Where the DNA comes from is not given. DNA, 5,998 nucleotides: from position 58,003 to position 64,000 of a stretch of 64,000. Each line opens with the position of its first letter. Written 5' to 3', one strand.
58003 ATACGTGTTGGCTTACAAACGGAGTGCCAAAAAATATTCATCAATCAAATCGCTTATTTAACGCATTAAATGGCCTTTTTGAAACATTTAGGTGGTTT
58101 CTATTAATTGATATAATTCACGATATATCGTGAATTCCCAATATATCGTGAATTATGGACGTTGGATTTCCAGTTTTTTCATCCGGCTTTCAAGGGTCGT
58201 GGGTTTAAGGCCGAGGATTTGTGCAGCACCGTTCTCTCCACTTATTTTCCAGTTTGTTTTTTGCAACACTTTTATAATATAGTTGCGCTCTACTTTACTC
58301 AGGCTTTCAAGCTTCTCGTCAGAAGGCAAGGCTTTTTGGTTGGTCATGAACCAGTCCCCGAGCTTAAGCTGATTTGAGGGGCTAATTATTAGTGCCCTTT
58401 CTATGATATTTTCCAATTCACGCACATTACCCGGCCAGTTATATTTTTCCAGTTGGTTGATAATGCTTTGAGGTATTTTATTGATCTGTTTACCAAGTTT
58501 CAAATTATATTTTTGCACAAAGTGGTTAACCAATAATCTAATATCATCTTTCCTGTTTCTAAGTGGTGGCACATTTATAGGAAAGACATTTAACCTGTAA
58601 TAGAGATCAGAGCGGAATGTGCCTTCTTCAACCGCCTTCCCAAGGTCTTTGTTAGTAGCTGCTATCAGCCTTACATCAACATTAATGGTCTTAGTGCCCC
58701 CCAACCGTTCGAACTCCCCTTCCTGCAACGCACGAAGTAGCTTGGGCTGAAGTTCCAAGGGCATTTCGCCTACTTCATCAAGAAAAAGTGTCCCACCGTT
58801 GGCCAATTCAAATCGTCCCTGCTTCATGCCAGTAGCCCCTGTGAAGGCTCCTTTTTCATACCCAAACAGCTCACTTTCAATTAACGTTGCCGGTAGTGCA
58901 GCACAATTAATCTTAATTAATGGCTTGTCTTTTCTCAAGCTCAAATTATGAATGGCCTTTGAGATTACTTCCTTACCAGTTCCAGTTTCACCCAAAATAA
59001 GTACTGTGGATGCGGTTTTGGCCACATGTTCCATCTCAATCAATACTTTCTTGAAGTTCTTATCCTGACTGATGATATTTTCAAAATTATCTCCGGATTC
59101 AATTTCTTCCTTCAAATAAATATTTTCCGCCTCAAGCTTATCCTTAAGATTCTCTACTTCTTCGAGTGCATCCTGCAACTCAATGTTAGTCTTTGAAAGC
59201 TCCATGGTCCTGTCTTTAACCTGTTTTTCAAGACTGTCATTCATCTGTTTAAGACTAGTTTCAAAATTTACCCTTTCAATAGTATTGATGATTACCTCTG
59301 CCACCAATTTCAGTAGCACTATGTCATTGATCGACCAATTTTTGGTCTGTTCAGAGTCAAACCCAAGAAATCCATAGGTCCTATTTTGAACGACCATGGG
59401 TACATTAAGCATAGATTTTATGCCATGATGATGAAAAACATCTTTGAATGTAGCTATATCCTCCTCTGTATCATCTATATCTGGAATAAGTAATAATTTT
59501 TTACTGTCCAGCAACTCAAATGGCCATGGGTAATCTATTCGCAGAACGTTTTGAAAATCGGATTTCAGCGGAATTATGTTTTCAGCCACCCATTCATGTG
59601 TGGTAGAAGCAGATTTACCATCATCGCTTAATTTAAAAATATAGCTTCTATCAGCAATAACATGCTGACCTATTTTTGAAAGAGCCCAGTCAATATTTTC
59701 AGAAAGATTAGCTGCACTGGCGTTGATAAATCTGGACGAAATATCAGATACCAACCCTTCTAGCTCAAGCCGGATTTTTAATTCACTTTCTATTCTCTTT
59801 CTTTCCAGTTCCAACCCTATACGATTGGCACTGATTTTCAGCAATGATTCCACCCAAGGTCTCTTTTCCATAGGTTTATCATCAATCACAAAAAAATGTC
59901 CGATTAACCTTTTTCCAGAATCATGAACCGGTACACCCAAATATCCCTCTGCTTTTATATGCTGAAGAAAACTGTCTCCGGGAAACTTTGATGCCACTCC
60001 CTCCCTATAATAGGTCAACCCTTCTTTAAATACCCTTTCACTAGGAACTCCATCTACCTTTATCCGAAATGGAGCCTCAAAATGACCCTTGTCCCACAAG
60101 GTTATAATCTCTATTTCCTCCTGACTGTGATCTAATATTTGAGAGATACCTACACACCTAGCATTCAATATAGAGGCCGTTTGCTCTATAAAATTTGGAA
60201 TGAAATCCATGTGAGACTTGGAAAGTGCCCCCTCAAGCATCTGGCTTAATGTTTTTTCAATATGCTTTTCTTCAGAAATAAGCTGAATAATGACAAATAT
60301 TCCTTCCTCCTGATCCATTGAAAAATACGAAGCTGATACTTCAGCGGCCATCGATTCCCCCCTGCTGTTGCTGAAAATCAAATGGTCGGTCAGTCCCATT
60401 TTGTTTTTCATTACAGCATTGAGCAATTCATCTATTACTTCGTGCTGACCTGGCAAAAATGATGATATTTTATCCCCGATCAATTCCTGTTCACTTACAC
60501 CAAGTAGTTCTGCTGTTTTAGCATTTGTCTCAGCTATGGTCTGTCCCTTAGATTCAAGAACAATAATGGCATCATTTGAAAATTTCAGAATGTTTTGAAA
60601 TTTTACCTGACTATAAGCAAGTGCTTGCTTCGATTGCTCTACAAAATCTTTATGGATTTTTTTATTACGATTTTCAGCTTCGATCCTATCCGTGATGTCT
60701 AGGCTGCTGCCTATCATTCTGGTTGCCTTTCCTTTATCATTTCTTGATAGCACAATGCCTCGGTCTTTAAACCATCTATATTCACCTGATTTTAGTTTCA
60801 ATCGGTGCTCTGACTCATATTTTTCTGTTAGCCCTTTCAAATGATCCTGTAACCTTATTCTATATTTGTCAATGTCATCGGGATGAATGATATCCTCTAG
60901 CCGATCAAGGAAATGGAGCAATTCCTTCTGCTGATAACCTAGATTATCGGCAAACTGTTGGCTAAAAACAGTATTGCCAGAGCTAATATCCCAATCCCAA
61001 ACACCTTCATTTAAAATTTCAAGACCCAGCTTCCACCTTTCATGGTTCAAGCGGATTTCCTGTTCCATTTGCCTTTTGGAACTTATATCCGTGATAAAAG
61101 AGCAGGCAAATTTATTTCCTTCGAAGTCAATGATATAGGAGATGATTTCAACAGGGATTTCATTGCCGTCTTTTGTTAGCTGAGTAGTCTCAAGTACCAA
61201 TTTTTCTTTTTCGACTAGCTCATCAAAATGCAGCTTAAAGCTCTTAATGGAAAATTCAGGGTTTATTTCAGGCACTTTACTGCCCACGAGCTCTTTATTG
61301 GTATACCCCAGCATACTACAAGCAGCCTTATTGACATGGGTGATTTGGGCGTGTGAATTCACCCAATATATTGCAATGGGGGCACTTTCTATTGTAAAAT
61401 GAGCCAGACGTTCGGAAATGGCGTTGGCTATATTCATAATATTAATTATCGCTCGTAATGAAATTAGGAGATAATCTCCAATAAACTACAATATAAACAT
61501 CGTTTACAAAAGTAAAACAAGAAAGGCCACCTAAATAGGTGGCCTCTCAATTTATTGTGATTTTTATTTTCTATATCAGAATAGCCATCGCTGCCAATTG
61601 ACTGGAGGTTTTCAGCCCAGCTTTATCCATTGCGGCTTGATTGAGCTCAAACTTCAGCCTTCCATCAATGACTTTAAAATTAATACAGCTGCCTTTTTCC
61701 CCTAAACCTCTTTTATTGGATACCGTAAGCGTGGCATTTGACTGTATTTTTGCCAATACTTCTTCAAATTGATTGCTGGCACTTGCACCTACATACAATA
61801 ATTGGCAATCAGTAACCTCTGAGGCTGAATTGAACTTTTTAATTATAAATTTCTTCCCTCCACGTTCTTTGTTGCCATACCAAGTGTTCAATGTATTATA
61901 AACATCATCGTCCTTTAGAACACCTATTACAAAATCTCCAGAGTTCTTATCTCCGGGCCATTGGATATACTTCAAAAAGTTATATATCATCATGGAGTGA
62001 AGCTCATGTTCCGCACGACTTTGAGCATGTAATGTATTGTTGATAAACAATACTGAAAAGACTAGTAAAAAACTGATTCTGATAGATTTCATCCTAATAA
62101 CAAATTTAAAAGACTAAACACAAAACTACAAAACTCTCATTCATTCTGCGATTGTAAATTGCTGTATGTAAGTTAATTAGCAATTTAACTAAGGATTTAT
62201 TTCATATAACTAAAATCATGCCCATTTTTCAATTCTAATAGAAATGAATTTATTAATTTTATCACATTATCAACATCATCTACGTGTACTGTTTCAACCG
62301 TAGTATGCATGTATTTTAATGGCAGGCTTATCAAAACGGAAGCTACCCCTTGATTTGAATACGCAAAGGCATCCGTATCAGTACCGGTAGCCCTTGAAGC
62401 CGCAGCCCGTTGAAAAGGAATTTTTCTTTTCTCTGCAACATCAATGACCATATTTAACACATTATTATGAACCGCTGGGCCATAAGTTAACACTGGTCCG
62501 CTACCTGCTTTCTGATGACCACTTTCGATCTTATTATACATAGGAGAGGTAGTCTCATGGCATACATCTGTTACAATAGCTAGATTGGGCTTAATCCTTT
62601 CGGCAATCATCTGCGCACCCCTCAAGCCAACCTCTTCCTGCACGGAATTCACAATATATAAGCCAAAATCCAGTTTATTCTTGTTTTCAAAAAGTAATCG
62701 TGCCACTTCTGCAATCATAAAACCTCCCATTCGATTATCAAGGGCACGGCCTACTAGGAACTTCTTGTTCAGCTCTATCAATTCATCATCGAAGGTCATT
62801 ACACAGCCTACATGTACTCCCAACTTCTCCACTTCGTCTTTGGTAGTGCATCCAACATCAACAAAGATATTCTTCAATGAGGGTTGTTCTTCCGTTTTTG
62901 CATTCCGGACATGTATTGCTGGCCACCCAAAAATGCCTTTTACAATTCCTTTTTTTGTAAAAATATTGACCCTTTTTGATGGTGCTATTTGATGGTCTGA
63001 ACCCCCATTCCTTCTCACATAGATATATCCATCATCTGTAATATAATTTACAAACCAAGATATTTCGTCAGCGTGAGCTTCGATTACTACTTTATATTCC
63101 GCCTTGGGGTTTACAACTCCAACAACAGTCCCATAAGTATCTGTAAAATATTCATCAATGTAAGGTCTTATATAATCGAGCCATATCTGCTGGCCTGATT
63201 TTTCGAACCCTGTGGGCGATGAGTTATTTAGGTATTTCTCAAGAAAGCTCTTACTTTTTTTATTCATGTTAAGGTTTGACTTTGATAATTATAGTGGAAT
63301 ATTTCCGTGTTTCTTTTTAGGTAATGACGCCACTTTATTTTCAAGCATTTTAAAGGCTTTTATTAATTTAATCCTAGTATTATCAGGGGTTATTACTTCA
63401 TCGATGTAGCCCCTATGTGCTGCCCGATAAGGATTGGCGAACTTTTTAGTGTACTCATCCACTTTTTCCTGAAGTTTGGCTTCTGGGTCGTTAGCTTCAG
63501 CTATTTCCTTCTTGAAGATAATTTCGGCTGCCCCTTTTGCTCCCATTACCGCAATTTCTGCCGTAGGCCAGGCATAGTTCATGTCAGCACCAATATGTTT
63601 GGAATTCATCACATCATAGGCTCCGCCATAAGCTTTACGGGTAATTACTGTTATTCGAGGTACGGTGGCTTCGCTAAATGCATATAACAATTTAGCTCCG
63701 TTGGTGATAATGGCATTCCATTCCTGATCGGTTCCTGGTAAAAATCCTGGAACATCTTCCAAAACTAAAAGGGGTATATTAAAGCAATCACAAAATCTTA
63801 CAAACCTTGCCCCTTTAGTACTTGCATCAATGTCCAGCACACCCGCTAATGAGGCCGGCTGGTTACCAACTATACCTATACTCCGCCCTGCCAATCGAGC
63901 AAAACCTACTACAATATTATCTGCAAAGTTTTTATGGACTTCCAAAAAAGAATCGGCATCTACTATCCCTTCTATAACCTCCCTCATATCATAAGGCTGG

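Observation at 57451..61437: Complete sigma54 circuit readable from sequence: activator, tandem enhancer, -24/-12 promoter, then yfiR and a kinase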

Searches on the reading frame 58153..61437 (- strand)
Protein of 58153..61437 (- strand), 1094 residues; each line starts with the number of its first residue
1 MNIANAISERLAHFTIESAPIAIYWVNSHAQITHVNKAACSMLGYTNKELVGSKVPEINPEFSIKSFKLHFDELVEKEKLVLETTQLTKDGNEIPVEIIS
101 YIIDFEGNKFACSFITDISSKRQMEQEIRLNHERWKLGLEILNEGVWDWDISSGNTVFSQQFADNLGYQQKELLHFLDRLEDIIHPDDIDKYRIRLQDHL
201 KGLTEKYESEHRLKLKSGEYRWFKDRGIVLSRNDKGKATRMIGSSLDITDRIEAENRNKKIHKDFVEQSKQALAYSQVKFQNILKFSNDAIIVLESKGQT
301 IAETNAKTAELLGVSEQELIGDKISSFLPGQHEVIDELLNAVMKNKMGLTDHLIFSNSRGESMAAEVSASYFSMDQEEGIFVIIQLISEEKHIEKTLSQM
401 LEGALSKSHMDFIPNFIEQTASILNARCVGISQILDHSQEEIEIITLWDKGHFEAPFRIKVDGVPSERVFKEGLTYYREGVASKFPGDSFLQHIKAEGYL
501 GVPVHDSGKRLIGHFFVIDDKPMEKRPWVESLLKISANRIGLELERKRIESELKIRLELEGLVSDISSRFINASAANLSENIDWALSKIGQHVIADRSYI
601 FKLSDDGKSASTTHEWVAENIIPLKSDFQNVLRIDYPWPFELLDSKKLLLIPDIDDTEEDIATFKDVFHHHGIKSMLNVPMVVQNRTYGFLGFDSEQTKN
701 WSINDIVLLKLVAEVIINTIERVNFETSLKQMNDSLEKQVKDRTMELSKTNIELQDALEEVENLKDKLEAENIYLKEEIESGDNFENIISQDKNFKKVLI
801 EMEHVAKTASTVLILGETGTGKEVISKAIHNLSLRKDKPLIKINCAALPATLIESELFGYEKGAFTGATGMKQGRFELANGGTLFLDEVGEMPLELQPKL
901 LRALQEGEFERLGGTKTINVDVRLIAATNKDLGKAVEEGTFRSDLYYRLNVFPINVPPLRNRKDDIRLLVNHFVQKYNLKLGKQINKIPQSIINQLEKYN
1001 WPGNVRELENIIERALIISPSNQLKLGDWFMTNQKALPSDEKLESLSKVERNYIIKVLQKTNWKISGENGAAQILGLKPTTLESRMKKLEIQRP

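Call 5: search_protein_families(library=pfam, proteins=[window:58153-61437:-], max_evalue=0.01)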
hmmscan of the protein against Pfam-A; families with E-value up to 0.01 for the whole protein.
window:58153-61437:- (1094 aa): 16 families
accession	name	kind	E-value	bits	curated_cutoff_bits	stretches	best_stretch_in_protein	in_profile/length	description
PF00158.32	Sigma54_activat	-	7.3e-73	244.2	20.2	1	788-954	1-167/168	Sigma-54 interaction domain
PF13426.13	PAS_9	-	1.5e-25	89.9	27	2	23-119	6-102/103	PAS domain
PF08447.18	PAS_3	-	3.6e-25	88.5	25.6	1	158-243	4-87/89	PAS fold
PF25601.1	AAA_lid_14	-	2.7e-23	82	27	1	960-1028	1-69/87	AAA+ ATPase lid domain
PF14532.12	Sigma54_activ_2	-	2.2e-19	70.5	25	1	801-959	13-138/138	Sigma-54 interaction domain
PF00989.32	PAS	-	4.8e-19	68.9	22.6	2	16-118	7-113/113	PAS fold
PF08448.16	PAS_4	-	1.5e-14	54.6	23.1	2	17-98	2-83/110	PAS fold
PF01590.32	GAF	-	4.9e-13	50.2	22.4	1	582-717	6-130/133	GAF domain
PF13188.13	PAS_8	-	7.1e-12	45.2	21.8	1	16-63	7-55/65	PAS domain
PF24820.1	Diguanyl_cycl_sensor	-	3.2e-11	43.6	28.1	2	288-384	6-106/109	Diguanylate cyclase-like sensor domain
PF02954.25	HTH_8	-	2.7e-08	33.9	22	1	1046-1089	2-42/42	Bacterial regulatory protein, Fis family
PF13185.12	GAF_2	-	4.9e-08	33.7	28.6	1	643-717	61-132/136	GAF domain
PF07728.20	AAA_5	-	3.2e-06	27.6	22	1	812-930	2-123/139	AAA domain (dynein-related subfamily)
PF01078.27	Mg_chelatase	-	0.00082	19.3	20.3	0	867-930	93-158/207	Magnesium chelatase, subunit ChlI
PF07724.20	AAA_2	-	0.0017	18.9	27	1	810-929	4-124/166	AAA domain (Cdc48 subfamily)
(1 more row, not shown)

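Call 39: find_related_loci(query=window:58153-61437:-, collection=genome_contigs, flank=3000)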
Query window:58153-61437:- (1094 aa) in genome_contigs; peptide patterns used: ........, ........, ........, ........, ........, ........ (x = any residue, [..] = any of these).
62 stretches matched a pattern; 35 encode a relative of the query (tblastn E <= 1e-3); 34 distinct loci.
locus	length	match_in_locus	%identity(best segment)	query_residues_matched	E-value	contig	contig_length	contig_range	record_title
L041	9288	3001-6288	68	1-1094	0e+0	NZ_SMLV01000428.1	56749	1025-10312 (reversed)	Fulvivirga lutimaris strain KCTC 42720 Contig_64, whole genome shotgun sequence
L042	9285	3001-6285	68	1-1093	0e+0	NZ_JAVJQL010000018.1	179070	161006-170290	MAG: Fulvivirga sp. isolate E1-EBD-03 k141_15446, whole genome shotgun sequence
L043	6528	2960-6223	68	1-1093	0e+0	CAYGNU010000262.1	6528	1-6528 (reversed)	MAG TPA_asm: uncultured Roseivirgaceae bacterium isolate ERP117304_co1_21 genome assembly, contig: NODE_10084_length_652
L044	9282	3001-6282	94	1-1094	0e+0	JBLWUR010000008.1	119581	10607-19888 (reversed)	MAG: Fulvivirga sp. isolate EA11-02 A11.024.metabat.1RE.5K@8, whole genome shotgun sequence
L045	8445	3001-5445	27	7-776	1e-29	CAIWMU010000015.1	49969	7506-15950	MAG: uncultured Verrucomicrobia subdivision 3 bacterium isolate Loclat_bin-04207 genome assembly, contig: bin-04207:015/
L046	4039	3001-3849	28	17-288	8e-28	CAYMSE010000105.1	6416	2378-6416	MAG TPA_asm: uncultured Oleiharenicola sp. isolate binchicken_co84_464 genome assembly, contig: k141_2294204, whole geno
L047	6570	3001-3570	29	121-328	2e-27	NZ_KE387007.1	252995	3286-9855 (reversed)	Desulfogranum mediterraneum DSM 13871 G494DRAFT_scaffold00007.7, whole genome shotgun sequence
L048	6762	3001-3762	29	23-270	1e-25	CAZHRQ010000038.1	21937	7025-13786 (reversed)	MAG TPA_asm: uncultured Rhodobacterales bacterium isolate SRP141376_co5_168 genome assembly, contig: NODE_5706_length_21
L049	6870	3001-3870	27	31-301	2e-25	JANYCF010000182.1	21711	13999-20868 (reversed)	MAG: Opitutaceae bacterium isolate 336R_metabinner_126 336R_k141_2600467, whole genome shotgun sequence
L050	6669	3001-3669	34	32-257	1e-25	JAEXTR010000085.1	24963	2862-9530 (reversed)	MAG: Bacteroidetes bacterium isolate OH_HBrB_359 k127_1730282, whole genome shotgun sequence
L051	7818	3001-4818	27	22-321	9e-24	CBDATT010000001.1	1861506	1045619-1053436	MAG: Isosphaeraceae bacterium isolate 9c250b06-874d-4bc7-8871-011532c8d4be genome assembly, contig: contig_1, whole geno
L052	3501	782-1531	28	22-255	8e-24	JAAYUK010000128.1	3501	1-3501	MAG: Nitrospiraceae bacterium isolate AS27yjCOA_151 42181_AS27, whole genome shotgun sequence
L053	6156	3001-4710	37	26-255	4e-23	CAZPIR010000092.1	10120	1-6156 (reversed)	MAG TPA_asm: uncultured Anaerolineaceae bacterium isolate SRP272421_co4_372 genome assembly, contig: NODE_20772_length_1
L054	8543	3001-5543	30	112-389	1e-21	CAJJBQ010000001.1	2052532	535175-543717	MAG: Akkermansiaceae bacterium isolate FRAM18_bin339 genome assembly, contig: FRAM18_bin339-1, whole genome shotgun sequ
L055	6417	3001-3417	33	121-260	6e-21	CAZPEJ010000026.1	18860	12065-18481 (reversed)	MAG TPA_asm: uncultured Ardenticatenaceae bacterium isolate SRP173033_co1_124 genome assembly, contig: NODE_5286_length_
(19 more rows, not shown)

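Call 65: search_protein_families(library=ncbifam, proteins=[window:58153-61437:-], max_evalue=0.00001)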
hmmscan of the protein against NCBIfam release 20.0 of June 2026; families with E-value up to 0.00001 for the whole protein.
window:58153-61437:- (1094 aa): 36 families (the best 25 are shown)
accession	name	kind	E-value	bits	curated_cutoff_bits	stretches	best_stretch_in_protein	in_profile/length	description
NF011958.0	PRK15429.1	equivalog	1.4e-123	413.9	830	1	753-1093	345-688/692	formate hydrogenlyase transcriptional activator FlhA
TIGR01817.1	nifA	equivalog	9e-116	387.7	528.85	1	648-1037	85-446/534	nif-specific transcriptional activator NifA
NF003451.0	PRK05022.1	equivalog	1.2e-105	354.2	476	1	750-1040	157-442/512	nitric oxide reductase transcriptional regulator NorR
TIGR02915.1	PEP_resp_reg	equivalog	3.5e-103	345.8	502.6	1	767-1091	121-444/445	PEP-CTERM-box response regulator transcription factor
NF041552.1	TF_PrdR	equivalog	4.5e-103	345.5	795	1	758-1088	234-575/577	sigma-54 dependent transcriptional regulator PrdR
NF008469.0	PRK11361.1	equivalog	2e-95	320.2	714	1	767-1052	124-409/461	acetoacetate metabolism transcriptional regulator AtoC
NF038308.1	RNA_repair_RtcR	equivalog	2.9e-93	313.5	650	1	658-1026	60-429/530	RNA repair transcriptional activator RtcR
TIGR01818.1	ntrC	equivalog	7.6e-92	308.5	558.6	1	780-1028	128-376/463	nitrogen regulation protein NR(I)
NF041906.1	V4R_TF_MobR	exception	8e-90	301.9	999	1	771-1088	219-543/544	phenol degradation transcriptional regulator MobR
NF049963.1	RespRegFlgRCampy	domain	2.9e-89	299.9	750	1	734-1091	86-429/429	fla regulon two-component system response regulator FlgR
NF050807.1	TransRegFlbDCaul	equivalog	1.4e-88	297.8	750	1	784-1035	116-367/454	sigma-54-dependent transcriptional regulator FlbD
TIGR02974.1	phageshock_pspF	equivalog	7.8e-87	291.6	443.55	1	789-1031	2-245/336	phage shock protein operon transcriptional activator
TIGR02329.1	propionate_PrpR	equivalog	7.8e-85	285.5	499.2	1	778-1088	204-526/526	propionate catabolism operon regulatory protein PrpR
NF041946.1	LuxO_transreg_Vib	equivalog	3.2e-82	276.8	800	1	766-1025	114-372/463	quorum-sensing sigma-54 dependent transcriptional regulator LuxO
NF007689.0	PRK10365.1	equivalog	3e-81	273.5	760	1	787-1085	140-438/441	sigma-54-dependent response regulator transcription factor ZraR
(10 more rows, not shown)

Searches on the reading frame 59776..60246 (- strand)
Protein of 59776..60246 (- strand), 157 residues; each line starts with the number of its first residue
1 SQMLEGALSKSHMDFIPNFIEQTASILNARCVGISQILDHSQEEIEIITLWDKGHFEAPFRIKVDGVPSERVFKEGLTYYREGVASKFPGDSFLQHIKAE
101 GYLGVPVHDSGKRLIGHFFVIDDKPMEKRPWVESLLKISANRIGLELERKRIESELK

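Call 60: search_protein_families(library=pfam, proteins=[window:59776-60246:-], max_evalue=10)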
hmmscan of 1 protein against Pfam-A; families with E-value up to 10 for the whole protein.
seq(157 aa): 1 family
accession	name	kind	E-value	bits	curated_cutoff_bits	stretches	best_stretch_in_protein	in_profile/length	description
PF01590.32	GAF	-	0.014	16.4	22.4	1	22-146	12-132/133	GAF domain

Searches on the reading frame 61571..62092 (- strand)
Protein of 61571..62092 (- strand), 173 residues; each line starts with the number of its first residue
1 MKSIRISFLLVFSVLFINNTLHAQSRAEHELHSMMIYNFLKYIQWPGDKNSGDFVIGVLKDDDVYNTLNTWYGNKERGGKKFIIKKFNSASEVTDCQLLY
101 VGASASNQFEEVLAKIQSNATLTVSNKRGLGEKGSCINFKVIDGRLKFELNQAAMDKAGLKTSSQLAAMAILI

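Call 5: search_protein_families(library=pfam, proteins=[window:61571-62092:-], max_evalue=0.01)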
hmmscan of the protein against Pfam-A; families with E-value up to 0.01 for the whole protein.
window:61571-62092:- (173 aa): 1 family
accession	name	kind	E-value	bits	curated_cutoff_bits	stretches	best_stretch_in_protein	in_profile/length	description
PF13689.11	DUF4154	-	8.4e-35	120.4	24.9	1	30-170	2-142/143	YfiR/HmsC-like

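Call 65: search_protein_families(library=ncbifam, proteins=[window:61571-62092:-], max_evalue=0.00001)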
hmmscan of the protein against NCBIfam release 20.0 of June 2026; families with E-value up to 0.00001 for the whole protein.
window:61571-62092:- (173 aa): 2 families
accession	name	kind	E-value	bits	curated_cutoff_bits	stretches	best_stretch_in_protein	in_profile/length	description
NF053591.1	YfiR_like_TOL0243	equivalog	4.9e-30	104.5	125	1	30-170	3-146/150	TOL_0243 family YfiR-like periplasmic protein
NF053586.1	sequest_YfiR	equivalog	1.3e-09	38.3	85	1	34-162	7-132/141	regulatory sequestration protein YfiR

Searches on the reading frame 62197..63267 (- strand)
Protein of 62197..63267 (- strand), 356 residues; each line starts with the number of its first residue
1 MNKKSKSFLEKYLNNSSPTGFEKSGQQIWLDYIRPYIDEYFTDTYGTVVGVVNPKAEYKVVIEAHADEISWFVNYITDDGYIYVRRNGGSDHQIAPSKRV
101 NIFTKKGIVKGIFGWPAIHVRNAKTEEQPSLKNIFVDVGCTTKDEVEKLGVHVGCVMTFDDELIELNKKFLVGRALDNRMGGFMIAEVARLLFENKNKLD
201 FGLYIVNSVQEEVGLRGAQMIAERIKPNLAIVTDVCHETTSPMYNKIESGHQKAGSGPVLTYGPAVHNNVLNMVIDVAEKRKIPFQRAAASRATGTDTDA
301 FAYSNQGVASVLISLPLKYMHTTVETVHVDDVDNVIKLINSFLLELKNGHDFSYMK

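Call 5: search_protein_families(library=pfam, proteins=[window:62197-63267:-], max_evalue=0.01)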
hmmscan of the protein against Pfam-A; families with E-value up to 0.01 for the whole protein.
window:62197-63267:- (356 aa): 4 families
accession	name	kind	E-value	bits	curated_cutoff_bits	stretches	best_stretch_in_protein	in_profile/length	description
PF05343.19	Peptidase_M42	-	4.5e-76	256.1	23.2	1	46-338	1-292/292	M42 glutamyl aminopeptidase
PF04389.22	Peptidase_M28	-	1.4e-06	28.6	21.3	1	175-323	30-170/193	Peptidase family M28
PF02127.20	Peptidase_M18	-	1.4e-06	27.9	24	1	227-342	309-431/432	Aminopeptidase I zinc metalloprotease (M18)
PF01546.33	Peptidase_M20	-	4.7e-05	23.8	24.6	1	171-344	28-205/206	Peptidase family M20/M25/M40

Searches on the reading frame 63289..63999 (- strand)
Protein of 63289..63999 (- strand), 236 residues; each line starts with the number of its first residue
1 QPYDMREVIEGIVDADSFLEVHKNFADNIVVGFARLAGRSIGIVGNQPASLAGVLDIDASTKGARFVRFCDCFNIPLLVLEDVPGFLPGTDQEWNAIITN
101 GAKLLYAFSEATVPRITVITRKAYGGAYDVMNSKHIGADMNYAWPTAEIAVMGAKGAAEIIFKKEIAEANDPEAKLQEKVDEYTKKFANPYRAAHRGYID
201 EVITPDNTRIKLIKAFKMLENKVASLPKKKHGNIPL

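Call 5: search_protein_families(library=pfam, proteins=[window:63289-63999:-], max_evalue=0.01)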
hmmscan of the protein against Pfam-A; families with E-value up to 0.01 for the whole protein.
window:63289-63999:- (236 aa): 2 families
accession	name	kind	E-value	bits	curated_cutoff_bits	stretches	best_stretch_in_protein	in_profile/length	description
PF01039.27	Carboxyl_trans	-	7.3e-100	335.4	22.3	1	1-234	256-493/493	Carboxyl transferase domain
PF03255.19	ACCA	-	1.7e-07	31.2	23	1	8-166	71-235/310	Acetyl co-enzyme A carboxylase carboxyltransferase-like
